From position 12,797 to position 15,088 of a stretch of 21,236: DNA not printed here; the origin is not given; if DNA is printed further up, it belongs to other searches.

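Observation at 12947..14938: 663-aa class-B (B12-binding) radical SAM enzyme embedded in a glycosylation locus, with an unassigned C-terminal third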

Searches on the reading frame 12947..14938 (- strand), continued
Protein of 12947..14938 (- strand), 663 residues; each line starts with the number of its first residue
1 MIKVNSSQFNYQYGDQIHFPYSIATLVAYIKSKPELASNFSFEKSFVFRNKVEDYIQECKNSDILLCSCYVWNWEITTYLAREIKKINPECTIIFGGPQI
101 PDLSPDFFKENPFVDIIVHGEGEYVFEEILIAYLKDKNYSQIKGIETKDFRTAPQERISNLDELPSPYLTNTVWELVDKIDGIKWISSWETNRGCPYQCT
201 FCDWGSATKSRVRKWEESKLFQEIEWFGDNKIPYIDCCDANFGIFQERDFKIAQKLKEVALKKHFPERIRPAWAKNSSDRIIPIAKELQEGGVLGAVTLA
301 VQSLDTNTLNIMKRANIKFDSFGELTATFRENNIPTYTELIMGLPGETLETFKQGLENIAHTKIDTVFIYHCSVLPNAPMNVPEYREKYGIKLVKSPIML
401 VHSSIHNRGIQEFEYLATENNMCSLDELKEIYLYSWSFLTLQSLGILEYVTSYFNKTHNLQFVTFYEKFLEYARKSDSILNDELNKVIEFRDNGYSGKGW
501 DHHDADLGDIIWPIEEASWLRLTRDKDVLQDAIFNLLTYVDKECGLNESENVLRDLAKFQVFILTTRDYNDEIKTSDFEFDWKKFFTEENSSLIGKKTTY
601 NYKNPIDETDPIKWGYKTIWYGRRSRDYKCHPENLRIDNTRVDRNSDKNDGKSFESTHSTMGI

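Call 63: search_protein_families(library=ncbifam, proteins=[L027:5798-6931:+, L027:9000-10007:+, L027:10144-10911:+, L027:4536-5201:+, L027:5194-5787:+, L059:3176-4444:+], max_evalue=0.00001)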
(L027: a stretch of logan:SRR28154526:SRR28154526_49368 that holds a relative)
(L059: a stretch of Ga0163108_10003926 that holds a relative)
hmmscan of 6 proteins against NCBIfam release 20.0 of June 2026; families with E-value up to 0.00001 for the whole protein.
L027:5798-6931:+ (377 aa): 23 families
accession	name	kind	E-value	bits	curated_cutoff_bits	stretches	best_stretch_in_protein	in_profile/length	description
TIGR01179.1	galE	equivalog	5.4e-40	137.2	262.3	2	4-136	2-129/332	UDP-glucose 4-epimerase GalE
TIGR01181.1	dTDP_gluc_dehyt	equivalog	5.1e-38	130.9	365.1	2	176-357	139-315/321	dTDP-glucose 4,6-dehydratase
TIGR04180.1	EDH_00030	hypoth_equivalog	5.3e-32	111.1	475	2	4-144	1-137/297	NAD-dependent 4,6-dehydratase LegB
TIGR02197.1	heptose_epim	equivalog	2.9e-31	108.8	274.6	2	176-354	126-314/316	ADP-glyceromanno-heptose 6-epimerase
NF011728.1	PRK15181.1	equivalog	1.7e-25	89.8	760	1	175-353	152-337/348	Vi polysaccharide biosynthesis UDP-N-acetylglucosaminuronic acid C-4 epimerase TviC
NF007956.0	PRK10675.1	subfamily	3e-22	79.2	394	1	3-135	2-131/338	UDP-glucose 4-epimerase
NF007490.0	PRK10084.1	subfamily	3e-19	69.2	649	1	4-359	3-340/361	dTDP-glucose 4,6-dehydratase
NF042422.1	oxyalk_red_OleD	equivalog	1.4e-18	67.4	580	1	4-131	3-113/329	2-alkyl-3-oxoalkanoate reductase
NF008360.0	PRK11150.1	equivalog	5.1e-16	58.7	452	1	182-354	134-307/310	ADP-glyceromanno-heptose 6-epimerase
NF007582.0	PRK10217.1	equivalog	2.4e-15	56.5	698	2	1-112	1-111/355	dTDP-glucose 4,6-dehydratase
NF043036.1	ErythonDh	equivalog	1.9e-12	47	325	1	3-134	2-131/321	D-erythronate dehydrogenase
TIGR03466.1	HpnA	hypoth_equivalog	3e-12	46.1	367.65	1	3-133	2-118/327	hopanoid-associated sugar epimerase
NF047922.1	GDPFucSynFcl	equivalog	1.7e-11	44.1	500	1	186-353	132-301/308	GDP-L-fucose synthase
NF008872.0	PRK11908.1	equivalog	1.1e-10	41.1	294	1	184-360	145-342/349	bifunctional UDP-4-keto-pentose/UDP-xylose synthase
TIGR02622.1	CDP_4_6_dhtase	equivalog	2.1e-09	37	278.45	1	2-233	5-238/352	CDP-glucose 4,6-dehydratase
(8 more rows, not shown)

L027:9000-10007:+ (335 aa): 17 families
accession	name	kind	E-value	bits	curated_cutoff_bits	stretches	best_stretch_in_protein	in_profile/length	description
NF007482.0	PRK10073.1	equivalog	1.1e-20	74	423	1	9-123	7-120/334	glycosyltransferase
NF047683.1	TeichurnBiosyTuaG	equivalog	2.5e-20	73.2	400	1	9-137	7-135/252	teichuronic acid biosynthesis protein TuaG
NF041875.1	EPS_EpsD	equivalog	1.5e-13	50.9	370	1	10-205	1-188/325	exopolysaccharide biosynthesis glycosyltransferase EpsD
NF053739.1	GlytfEpsEBac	equivalog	6.3e-13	48.3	450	1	10-225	3-205/265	glycosyltransferase EpsE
TIGR03937.1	PgaC_IcaA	equivalog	1.1e-12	47.7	422.3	1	9-119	46-157/407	poly-beta-1,6-N-acetyl-D-glucosamine synthase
NF041394.1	GtaseAglG_Halo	equivalog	1.4e-11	44.3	440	1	10-116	3-111/304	glucosyl-dolichyl phosphate glucuronosyltransferase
NF050050.1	ProtGlycPglI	equivalog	2.8e-11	43.3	500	1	10-123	4-119/306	GalNAc(5)-diNAcBac-PP-undecaprenol beta-1,3-glucosyltransferase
NF007453.0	PRK10018.1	equivalog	1.2e-09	38.3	382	1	9-211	7-194/280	colanic acid biosynthesis glycosyltransferase WcaA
TIGR04017.1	WcaA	equivalog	2.3e-09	37.3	495.75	1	9-115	6-113/279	colanic acid biosynthesis glycosyltransferase WcaA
NF038299.1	EPS_HpsN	equivalog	3.8e-09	35.9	425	1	9-124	2-118/317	hormogonium polysaccharide biosynthesis glycosyltransferase HpsN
TIGR04283.1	glyco_like_mftF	equivalog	3.5e-08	33.3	182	1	10-122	1-107/221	TIGR04283 family arsenosugar biosynthesis glycosyltransferase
TIGR04242.1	nodulat_NodC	equivalog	4.5e-08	32.5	550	1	9-114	49-158/395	chitooligosaccharide synthase NodC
TIGR03965.1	mycofact_glyco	equivalog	4.6e-08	32.4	280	1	10-239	76-296/467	mycofactocin biosynthesis glycosyltransferase MftF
NF045692.1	OglycostaseCruG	equivalog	8e-08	31.6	600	1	8-114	41-154/386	2'-O-glycosyltransferase CruG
NF038302.1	EPS_HpsE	equivalog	1.2e-07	31.1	300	1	10-120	3-119/307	hormogonium polysaccharide biosynthesis glycosyltransferase HpsE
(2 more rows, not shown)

L027:10144-10911:+ (255 aa): 200 families (the best 25 are shown)
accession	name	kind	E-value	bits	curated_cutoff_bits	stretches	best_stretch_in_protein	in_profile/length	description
NF006619.0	PRK09186.1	equivalog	1.3e-99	333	255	1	1-255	1-256/256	oxidoreductase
NF050062.1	FlagModPtmA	equivalog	2.6e-69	233.6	350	1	1-255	1-256/256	flagellin modification protein PtmA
NF005559.1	PRK07231.1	subfamily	2.3e-36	125.6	215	1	2-253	2-247/249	glucose 1-dehydrogenase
NF006070.0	PRK08213.1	subfamily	2.2e-34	119.2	279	1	2-254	10-257/259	gluconate 5-dehydrogenase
NF004198.0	PRK05653.1-3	equivalog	8.6e-34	117.1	296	1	2-253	5-246/248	3-oxoacyl-ACP reductase FabG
NF005853.0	PRK07774.1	equivalog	6.7e-33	114.1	303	1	2-253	4-246/250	SDR family oxidoreductase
NF004791.0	PRK06138.1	equivalog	3.7e-32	111.6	312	1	2-254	3-250/252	SDR family oxidoreductase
NF006132.0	PRK08277.1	subfamily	4.2e-32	111.6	281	1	2-254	8-275/280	D-mannonate oxidoreductase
NF005446.0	PRK07035.1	equivalog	9.4e-32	110.2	373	1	2-253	9-253/255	SDR family oxidoreductase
NF005309.0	PRK06841.1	subfamily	2.2e-31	109.3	286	1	2-254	13-253/255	GolD/DthD family dehydrogenase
NF009466.0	PRK12826.1-2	subfamily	3.2e-31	108.7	222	1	5-252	4-243/248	3-oxoacyl-ACP reductase FabG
NF004778.0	PRK06124.1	equivalog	3.9e-30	105.1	303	1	1-254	8-253/256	SDR family oxidoreductase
NF006190.0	PRK08324.1-4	equivalog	9e-30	103.4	1014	1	2-202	425-614/689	bifunctional aldolase/short-chain dehydrogenase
NF047923.1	pyridox_DH_SDR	equivalog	1.4e-29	103.3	325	1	3-253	2-240/243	pyridoxal 4-dehydrogenase, SDR-type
TIGR02632.1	RhaD_aldol-ADH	equivalog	3.4e-29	101.7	567.75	1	2-201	412-600/676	bifunctional rhamnulose-1-phosphate aldolase/short-chain dehydrogenase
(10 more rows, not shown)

L027:4536-5201:+ (221 aa): 35 families (the best 25 are shown)
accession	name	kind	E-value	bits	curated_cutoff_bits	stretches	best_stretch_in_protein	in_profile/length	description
TIGR03308.1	phn_thr-fam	hypoth_equivalog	1.1e-41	143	201.65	1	23-206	8-191/204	phosphonate metabolim protein, transferase hexapeptide repeat family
NF000490.1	chloram_CatB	equivalog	8.3e-28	97.1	350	1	70-206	57-193/210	type B chloramphenicol O-acetyltransferase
NF033468.1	stregram_VatI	exception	3.4e-25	89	415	1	72-196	62-185/208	streptogramin A O-acetyltransferase Vat(I)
NF000311.1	Vat_ABCDEFH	equivalog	1.2e-24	87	300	1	71-198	59-185/201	Vat family streptogramin A O-acetyltransferase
NF000504.1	stregram_VatH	exception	5.3e-21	75.5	475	1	72-199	67-193/216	streptogramin A O-acetyltransferase Vat(H)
NF000111.1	stregram_VatD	exception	5.9e-21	75.2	400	1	70-194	61-184/209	streptogramin A O-acetyltransferase Vat(D)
NF000020.1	stregram_VatE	exception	2.2e-20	73.2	450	1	72-196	64-188/214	streptogramin A O-acetyltransferase Vat(E)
NF000101.1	stregram_VatA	exception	3.7e-18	66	450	1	72-197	68-192/219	streptogramin A O-acetyltransferase Vat(A)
TIGR03570.1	NeuD_NnaD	subfamily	2.3e-17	63.2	160.8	1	124-172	154-202/202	NeuD/PglB/VioB family sugar acetyltransferase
NF000097.1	stregram_VatC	exception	1.2e-16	61.2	425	1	122-195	117-190/212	streptogramin A O-acetyltransferase Vat(C)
NF007076.0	PRK09527.1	equivalog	1.8e-16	60.2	347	1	124-175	132-183/203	galactoside O-acetyltransferase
NF000147.1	stregram_VatF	exception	5.2e-16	58.8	400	1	72-194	69-191/221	streptogramin A O-acetyltransferase Vat(F)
NF007797.0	PRK10502.1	subfamily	2.6e-14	53.3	192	1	124-178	126-180/183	WcaF family extracellular polysaccharide biosynthesis acetyltransferase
NF000084.1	amicyc_ac_ApmA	equivalog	1.7e-13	50.9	550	1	125-195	178-250/274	aminocyclitol acetyltransferase ApmA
NF007240.0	PRK09677.1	equivalog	7.8e-13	48.3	243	1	123-177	130-184/192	putative lipopolysaccharide biosynthesis O-acetyl transferase WbbJ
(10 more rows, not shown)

L027:5194-5787:+ (197 aa): 29 families (the best 25 are shown)
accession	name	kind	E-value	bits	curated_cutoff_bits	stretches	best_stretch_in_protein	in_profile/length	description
NF007240.0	PRK09677.1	equivalog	1.6e-30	106.1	243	1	37-190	35-191/192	putative lipopolysaccharide biosynthesis O-acetyl transferase WbbJ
TIGR03570.1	NeuD_NnaD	subfamily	1.1e-17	64.3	160.8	1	72-177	100-201/202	NeuD/PglB/VioB family sugar acetyltransferase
NF007797.0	PRK10502.1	subfamily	8.7e-16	58.1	192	1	69-182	70-178/183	WcaF family extracellular polysaccharide biosynthesis acetyltransferase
NF007076.0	PRK09527.1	equivalog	4.4e-15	55.6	347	1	72-185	76-187/203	galactoside O-acetyltransferase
NF041874.1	EPS_EpsC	equivalog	8.9e-14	51.5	150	1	127-182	108-166/168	serine O-acetyltransferase EpsC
TIGR03308.1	phn_thr-fam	hypoth_equivalog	1.3e-13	51.2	201.65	1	113-183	90-162/204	phosphonate metabolim protein, transferase hexapeptide repeat family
NF007499.0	PRK10092.1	equivalog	2.8e-13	50.1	314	1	77-182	79-182/183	maltose O-acetyltransferase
NF000311.1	Vat_ABCDEFH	equivalog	3e-12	46.5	300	1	115-182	96-163/201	Vat family streptogramin A O-acetyltransferase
NF038307.1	EPS_acetyl_HpsU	equivalog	7.8e-12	45.2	305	1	69-178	69-173/178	hormogonium polysaccharide biosynthesis acetyltransferase HpsU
TIGR03532.1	DapD_Ac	equivalog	1.9e-11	44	231.75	1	131-185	161-216/231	2,3,4,5-tetrahydropyridine-2,6-dicarboxylate N-acetyltransferase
NF033468.1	stregram_VatI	exception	2.4e-11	43.8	415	1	95-182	78-165/208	streptogramin A O-acetyltransferase Vat(I)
NF058585.1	HptprglPActTf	PfamEq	1.6e-10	40.8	300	1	129-182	105-159/172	heptaprenylglyceryl phosphate O-acetyltransferase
NF000111.1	stregram_VatD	exception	8.4e-10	38.8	400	1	125-183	108-167/209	streptogramin A O-acetyltransferase Vat(D)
TIGR04008.1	WcaF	equivalog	1.7e-09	37.8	326.3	1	69-182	69-177/180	colanic acid biosynthesis acetyltransferase WcaF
TIGR01172.1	cysE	equivalog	2.4e-09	37.4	210.65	1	131-177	114-161/162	serine O-acetyltransferase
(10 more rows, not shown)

L059:3176-4444:+ (422 aa): 0 families

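Call 66: find_related_loci(query=A1, collection=viral_contigs, flank=6000)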
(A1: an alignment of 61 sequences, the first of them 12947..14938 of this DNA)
Query A1 (663 aa) in viral_contigs; peptide patterns used: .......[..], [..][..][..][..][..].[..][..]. (x = any residue, [..] = any of these).
600 stretches matched a pattern (row limit reached: there are more); 591 encode a relative of the query (tblastn E <= 1e-3); the best 80 are kept; 79 distinct loci.
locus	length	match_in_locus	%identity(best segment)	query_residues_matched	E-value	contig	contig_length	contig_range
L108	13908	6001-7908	57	2-636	0e+0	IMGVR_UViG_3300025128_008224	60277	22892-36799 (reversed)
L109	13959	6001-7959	52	2-635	0e+0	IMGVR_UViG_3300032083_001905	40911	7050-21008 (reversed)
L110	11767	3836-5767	50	1-635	0e+0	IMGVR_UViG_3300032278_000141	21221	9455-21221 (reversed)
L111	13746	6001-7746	45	3-629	6e-178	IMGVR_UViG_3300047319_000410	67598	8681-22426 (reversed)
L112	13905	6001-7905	46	2-629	0e+0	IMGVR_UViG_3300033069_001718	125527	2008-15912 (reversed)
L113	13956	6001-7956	52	2-635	0e+0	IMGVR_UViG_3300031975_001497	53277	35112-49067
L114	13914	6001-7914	35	3-632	2e-130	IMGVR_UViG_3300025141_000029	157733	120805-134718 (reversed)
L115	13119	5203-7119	36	2-632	4e-128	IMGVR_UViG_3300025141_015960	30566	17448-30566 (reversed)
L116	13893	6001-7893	33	1-625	1e-125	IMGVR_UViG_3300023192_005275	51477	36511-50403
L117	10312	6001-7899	35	3-628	1e-123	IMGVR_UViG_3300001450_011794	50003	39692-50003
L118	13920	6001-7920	34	8-638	2e-116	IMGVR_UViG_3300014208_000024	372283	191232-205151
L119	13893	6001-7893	34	8-628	3e-113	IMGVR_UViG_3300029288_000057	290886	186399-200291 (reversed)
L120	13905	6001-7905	31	1-635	2e-107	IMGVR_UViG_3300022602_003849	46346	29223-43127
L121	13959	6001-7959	53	3-644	0e+0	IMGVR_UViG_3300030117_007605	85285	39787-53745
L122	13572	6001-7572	33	3-522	3e-104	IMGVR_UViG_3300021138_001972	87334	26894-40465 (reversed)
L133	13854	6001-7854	33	10-624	3e-94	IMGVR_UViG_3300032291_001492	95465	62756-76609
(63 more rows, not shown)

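Call 69: search_dna_similar(query=window:12947-14938:-, collection=phages, mode=protein, max_evalue=1e-20, max_rows=25)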
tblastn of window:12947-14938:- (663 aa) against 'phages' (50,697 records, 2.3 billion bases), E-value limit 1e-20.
Records with a match: 1; places in all: 1; records where one place covers at least 80% of the query: 0.
Best place of each record, by identity: <60% 1.
By first word of the organism name: Bacteriophage 1.
By host as written in the record: - 1.
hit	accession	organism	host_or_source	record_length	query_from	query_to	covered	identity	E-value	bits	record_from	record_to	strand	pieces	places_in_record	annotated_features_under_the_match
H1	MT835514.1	Bacteriophage sp.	human fecal samples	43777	17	391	57%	25.6%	2e-22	109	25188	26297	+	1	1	record has no annotation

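Call 71: search_protein_families(library=pfam, proteins=[L133:35-571:+, L133:574-1845:+, L133:1830-2804:+, L133:2801-4120:+, L133:4117-5094:+, L133:5091-5975:+, L133:7886-8833:+, L133:8830-9918:+, L133:9915-10691:+, L133:10698-11894:+], max_evalue=0.0001)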
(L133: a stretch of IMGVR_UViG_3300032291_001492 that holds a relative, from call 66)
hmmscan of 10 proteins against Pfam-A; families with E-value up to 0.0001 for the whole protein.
L133:35-571:+ (178 aa): 0 families

L133:574-1845:+ (423 aa): 1 family
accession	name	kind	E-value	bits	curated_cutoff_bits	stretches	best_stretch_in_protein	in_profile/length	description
PF13186.11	SPASM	-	4.5e-08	33.7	21.5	1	18-83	1-67/67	Iron-sulfur cluster-binding domain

L133:1830-2804:+ (324 aa): 1 family
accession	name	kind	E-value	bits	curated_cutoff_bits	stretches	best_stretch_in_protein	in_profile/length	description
PF04055.27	Radical_SAM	-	1.4e-05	25.8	29.5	1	21-110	3-90/166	Radical SAM superfamily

L133:2801-4120:+ (439 aa): 0 families

L133:4117-5094:+ (325 aa): 7 families
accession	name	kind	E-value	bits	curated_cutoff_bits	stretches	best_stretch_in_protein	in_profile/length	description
PF01370.27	Epimerase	-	3.9e-43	148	20.9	1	4-240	1-229/240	NAD dependent epimerase/dehydratase family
PF16363.11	GDP_Man_Dehyd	-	6.1e-25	88.8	27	1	5-272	1-273/332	GDP-mannose 4,6 dehydratase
PF01073.25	3Beta_HSD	-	4.1e-07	29.8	22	1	5-161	1-158/280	3-beta hydroxysteroid dehydrogenase/isomerase family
PF07993.18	NAD_binding_4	-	6.9e-06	25.8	20.1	0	111-229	130-255/258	Male sterility protein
PF05368.20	NmrA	-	4.2e-05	23.7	27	0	2-134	3-123/298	NmrA-like family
PF13460.12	NAD_binding_10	-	5.2e-05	23.6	27.2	1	8-126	1-106/184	NAD(P)H-binding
PF02719.21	Polysacc_synt_2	-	7.9e-05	22.4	20.2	0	4-74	1-87/293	Polysaccharide biosynthesis protein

L133:5091-5975:+ (294 aa): 0 families

L133:7886-8833:+ (315 aa): 0 families

L133:8830-9918:+ (362 aa): 0 families

L133:9915-10691:+ (258 aa): 0 families

L133:10698-11894:+ (398 aa): 2 families
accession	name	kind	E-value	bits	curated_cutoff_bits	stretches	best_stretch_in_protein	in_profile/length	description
PF03721.20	UDPG_MGDP_dh_N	-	6.9e-19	68.6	27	1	44-159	68-180/187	UDP-glucose/GDP-mannose dehydrogenase family, NAD binding domain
PF00984.24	UDPG_MGDP_dh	-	3.8e-16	59.4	25.4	1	187-278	2-90/94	UDP-glucose/GDP-mannose dehydrogenase family, central domain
